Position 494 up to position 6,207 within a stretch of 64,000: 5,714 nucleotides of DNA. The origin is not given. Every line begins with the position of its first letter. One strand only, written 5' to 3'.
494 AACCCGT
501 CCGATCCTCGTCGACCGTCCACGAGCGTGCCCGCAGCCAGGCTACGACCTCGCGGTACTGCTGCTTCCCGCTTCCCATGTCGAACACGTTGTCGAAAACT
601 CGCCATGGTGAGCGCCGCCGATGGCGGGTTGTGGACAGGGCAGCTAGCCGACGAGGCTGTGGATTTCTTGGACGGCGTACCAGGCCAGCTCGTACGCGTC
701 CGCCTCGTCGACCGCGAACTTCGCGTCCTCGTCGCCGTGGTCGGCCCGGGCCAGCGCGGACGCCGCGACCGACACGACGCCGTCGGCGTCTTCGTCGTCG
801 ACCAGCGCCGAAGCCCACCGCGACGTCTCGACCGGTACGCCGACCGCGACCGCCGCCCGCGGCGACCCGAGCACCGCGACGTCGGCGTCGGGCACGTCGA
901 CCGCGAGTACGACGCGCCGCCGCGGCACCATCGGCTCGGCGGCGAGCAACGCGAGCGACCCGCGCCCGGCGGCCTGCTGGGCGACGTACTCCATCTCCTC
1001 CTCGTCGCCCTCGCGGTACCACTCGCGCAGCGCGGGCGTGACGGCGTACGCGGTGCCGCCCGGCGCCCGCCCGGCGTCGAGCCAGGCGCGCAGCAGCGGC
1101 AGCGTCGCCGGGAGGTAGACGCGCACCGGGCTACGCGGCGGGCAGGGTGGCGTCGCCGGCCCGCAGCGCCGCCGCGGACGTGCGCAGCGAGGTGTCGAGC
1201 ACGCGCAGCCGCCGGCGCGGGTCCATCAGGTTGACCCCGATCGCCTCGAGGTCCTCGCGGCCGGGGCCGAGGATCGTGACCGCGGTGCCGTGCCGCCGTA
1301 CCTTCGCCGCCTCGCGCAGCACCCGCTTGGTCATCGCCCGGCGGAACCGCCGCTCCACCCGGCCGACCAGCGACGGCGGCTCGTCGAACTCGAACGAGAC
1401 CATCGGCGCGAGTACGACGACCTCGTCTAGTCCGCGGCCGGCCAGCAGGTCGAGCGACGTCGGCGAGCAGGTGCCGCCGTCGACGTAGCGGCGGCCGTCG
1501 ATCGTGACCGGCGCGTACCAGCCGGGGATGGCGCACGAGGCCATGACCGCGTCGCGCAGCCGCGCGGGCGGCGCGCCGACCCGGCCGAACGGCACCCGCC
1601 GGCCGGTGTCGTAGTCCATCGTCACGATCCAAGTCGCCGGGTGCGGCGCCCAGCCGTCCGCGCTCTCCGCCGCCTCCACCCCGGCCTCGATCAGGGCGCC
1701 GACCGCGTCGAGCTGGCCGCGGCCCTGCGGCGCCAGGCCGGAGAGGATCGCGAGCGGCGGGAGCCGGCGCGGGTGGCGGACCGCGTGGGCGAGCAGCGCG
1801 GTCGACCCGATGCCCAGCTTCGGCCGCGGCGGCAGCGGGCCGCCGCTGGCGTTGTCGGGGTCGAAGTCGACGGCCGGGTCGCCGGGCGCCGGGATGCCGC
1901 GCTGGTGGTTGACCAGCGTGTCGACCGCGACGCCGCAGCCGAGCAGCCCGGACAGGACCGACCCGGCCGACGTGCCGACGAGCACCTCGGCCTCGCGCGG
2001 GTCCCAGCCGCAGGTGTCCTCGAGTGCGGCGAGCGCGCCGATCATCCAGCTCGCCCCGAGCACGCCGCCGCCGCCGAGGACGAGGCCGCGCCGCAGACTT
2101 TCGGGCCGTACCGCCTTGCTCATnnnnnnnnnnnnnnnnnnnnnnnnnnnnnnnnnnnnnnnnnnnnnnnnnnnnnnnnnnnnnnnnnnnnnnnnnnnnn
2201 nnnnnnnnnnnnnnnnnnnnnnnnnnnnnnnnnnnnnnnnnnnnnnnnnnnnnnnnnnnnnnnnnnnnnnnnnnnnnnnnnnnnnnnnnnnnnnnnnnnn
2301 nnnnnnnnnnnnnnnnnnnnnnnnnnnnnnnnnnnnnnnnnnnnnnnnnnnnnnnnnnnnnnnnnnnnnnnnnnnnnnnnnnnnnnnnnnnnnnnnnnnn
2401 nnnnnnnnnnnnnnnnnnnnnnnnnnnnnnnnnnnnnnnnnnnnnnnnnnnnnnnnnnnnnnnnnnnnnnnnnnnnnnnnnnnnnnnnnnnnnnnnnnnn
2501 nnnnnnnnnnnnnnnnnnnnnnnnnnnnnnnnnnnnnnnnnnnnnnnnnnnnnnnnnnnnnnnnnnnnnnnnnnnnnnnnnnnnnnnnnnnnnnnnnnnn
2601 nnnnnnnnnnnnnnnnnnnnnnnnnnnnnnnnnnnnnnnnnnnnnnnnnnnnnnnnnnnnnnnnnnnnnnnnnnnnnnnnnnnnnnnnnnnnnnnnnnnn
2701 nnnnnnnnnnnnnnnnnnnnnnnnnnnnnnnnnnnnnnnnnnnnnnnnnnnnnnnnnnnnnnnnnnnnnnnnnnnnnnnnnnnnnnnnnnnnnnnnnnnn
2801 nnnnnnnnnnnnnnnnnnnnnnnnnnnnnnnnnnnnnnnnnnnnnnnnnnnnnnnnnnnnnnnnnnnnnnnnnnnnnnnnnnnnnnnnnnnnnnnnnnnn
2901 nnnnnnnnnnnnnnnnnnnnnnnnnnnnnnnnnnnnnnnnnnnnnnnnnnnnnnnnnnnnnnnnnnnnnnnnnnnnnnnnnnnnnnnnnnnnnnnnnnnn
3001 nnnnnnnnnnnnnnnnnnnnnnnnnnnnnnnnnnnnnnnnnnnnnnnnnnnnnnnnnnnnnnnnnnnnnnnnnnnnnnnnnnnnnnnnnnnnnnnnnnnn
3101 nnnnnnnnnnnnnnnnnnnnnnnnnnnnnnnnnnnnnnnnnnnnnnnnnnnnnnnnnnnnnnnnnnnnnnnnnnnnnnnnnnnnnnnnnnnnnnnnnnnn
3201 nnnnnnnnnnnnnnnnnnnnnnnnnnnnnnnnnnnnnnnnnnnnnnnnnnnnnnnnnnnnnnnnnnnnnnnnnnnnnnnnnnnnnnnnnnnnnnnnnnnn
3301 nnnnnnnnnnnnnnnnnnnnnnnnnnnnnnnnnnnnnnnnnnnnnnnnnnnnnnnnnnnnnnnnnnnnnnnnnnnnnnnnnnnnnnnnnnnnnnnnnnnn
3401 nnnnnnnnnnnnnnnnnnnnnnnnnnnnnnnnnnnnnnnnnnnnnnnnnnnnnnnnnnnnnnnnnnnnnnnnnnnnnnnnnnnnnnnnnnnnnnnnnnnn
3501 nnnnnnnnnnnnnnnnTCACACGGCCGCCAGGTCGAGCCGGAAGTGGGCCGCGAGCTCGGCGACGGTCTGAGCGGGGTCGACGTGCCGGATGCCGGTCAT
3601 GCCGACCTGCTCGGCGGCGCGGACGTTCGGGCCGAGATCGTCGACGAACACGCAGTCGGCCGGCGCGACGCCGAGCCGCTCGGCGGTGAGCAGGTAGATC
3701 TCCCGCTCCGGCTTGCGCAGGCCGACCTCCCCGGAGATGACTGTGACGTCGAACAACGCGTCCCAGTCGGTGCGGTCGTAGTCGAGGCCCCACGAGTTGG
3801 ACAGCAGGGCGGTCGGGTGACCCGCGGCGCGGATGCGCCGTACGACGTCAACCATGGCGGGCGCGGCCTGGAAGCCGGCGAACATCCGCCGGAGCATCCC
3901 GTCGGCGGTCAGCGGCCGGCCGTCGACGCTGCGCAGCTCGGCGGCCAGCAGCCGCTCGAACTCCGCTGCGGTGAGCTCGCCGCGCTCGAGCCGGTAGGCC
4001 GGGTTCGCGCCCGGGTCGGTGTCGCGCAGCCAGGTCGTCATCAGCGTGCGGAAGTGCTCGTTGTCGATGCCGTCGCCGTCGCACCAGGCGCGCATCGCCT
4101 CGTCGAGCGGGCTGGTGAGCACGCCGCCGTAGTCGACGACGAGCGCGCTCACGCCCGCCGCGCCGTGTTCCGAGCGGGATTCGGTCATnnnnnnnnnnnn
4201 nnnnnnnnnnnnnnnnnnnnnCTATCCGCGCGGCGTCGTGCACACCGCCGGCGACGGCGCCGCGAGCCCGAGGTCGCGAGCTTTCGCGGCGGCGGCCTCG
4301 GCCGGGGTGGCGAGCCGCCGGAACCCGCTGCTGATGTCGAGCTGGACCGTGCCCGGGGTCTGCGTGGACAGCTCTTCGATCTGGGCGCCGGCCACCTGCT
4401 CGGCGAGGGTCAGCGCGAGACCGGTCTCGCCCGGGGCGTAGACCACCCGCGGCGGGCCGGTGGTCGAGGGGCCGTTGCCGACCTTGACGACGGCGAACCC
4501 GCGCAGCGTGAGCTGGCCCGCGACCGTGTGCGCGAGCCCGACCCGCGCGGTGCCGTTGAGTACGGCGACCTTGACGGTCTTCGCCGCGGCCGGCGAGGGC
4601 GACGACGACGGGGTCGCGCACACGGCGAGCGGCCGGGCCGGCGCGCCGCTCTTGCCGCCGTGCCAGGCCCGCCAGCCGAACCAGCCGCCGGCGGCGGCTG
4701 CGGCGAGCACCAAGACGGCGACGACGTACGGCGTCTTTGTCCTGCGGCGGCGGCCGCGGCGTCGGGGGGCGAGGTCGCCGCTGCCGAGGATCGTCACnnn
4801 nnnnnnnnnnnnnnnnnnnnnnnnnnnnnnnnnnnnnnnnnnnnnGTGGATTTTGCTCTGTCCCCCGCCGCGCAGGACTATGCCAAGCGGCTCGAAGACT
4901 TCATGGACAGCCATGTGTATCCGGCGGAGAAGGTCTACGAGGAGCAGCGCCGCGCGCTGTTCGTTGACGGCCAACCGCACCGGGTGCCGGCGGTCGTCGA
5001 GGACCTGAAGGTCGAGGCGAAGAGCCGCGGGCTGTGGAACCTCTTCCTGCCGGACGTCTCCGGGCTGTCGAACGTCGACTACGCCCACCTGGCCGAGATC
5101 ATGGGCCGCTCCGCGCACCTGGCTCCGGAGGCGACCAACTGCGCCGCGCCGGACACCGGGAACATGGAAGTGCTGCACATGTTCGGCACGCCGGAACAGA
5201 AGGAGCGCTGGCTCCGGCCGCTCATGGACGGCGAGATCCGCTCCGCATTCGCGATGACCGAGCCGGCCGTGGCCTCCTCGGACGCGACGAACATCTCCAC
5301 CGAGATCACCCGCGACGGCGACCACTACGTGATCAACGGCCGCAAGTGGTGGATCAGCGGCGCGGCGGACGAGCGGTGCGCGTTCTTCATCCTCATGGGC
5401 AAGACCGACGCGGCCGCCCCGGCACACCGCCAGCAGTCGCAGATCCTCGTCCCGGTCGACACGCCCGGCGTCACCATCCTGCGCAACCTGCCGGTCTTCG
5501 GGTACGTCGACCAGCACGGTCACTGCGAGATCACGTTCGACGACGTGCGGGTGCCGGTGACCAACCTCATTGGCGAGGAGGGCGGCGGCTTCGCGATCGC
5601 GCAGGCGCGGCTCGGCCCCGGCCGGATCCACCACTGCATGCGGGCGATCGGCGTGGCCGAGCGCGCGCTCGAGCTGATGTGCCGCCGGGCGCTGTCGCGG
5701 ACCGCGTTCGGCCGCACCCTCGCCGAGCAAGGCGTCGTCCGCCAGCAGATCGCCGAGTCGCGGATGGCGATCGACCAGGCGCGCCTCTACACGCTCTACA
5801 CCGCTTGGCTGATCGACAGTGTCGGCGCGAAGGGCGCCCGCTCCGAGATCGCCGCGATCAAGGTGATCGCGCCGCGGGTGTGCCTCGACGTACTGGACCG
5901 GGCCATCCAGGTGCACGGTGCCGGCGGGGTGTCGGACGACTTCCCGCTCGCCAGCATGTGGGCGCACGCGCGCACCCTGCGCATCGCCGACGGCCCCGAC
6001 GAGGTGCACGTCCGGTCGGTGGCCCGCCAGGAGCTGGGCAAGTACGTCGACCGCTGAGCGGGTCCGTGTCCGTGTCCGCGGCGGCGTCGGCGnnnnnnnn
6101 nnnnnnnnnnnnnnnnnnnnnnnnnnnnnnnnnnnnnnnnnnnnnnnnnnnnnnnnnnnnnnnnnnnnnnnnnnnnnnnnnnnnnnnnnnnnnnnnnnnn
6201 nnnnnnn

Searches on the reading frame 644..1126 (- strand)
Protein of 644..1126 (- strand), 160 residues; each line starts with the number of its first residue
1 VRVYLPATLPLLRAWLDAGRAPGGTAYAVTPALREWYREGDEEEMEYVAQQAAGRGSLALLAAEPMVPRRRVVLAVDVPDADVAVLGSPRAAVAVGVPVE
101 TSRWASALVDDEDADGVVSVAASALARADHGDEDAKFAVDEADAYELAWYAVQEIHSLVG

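Call 9: search_protein_families(library=pfam, proteins=[window:644-1126:-], max_evalue=0.001)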
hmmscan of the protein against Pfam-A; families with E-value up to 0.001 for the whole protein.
window:644-1126:- (160 aa): 1 family
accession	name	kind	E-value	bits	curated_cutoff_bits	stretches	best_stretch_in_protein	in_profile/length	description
PF21853.1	DUF6912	-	3.9e-52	177.1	27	1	1-159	1-160/160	Family of unknown function (DUF6912)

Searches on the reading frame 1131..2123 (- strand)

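Call 9: search_protein_families(library=pfam, proteins=[window:1131-2123:-], max_evalue=0.001)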
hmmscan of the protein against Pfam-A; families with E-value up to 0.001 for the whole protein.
window:1131-2123:- (330 aa): 1 family
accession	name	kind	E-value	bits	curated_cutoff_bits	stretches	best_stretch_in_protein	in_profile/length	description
PF01734.28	Patatin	-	9.3e-19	68.8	27.7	1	14-225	1-188/191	Patatin-like phospholipase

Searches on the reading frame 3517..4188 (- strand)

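Call 9: search_protein_families(library=pfam, proteins=[window:3517-4188:-], max_evalue=0.001)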
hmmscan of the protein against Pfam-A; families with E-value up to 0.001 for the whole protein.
window:3517-4188:- (223 aa): 2 families
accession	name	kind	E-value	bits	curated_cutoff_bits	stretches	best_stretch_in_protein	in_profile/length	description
PF00702.32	Hydrolase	-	1.8e-14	55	26.4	1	14-196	2-191/191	haloacid dehalogenase-like hydrolase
PF13419.12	HAD_2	-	2.4e-06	28.2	23.8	1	115-198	87-174/178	Haloacid dehalogenase-like hydrolase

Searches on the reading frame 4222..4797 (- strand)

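Call 9: search_protein_families(library=pfam, proteins=[window:4222-4797:-], max_evalue=0.001)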
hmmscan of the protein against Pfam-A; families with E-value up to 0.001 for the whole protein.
window:4222-4797:- (191 aa): 1 family
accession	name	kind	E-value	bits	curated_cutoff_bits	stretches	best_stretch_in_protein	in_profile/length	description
PF13399.11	LytR_C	-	1.4e-12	48.8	22.2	1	74-153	1-80/86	LytR cell envelope-related transcriptional attenuator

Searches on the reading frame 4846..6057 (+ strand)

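Call 9: search_protein_families(library=pfam, proteins=[window:4846-6057:+], max_evalue=0.001)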
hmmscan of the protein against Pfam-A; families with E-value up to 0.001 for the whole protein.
window:4846-6057:+ (403 aa): 4 families
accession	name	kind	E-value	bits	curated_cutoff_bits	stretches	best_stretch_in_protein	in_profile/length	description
PF00441.29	Acyl-CoA_dh_1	-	1.2e-37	129.8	22.4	1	246-396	1-149/150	Acyl-CoA dehydrogenase, C-terminal domain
PF02770.24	Acyl-CoA_dh_M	-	3.5e-21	75.6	33.3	1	134-234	1-97/97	Acyl-CoA dehydrogenase, middle domain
PF08028.16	Acyl-CoA_dh_2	-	1.4e-10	42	22.7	1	262-377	2-125/134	Acyl-CoA dehydrogenase, C-terminal domain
PF02771.21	Acyl-CoA_dh_N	-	1.6e-07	32.2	22.9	1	10-130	5-113/113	Acyl-CoA dehydrogenase, N-terminal domain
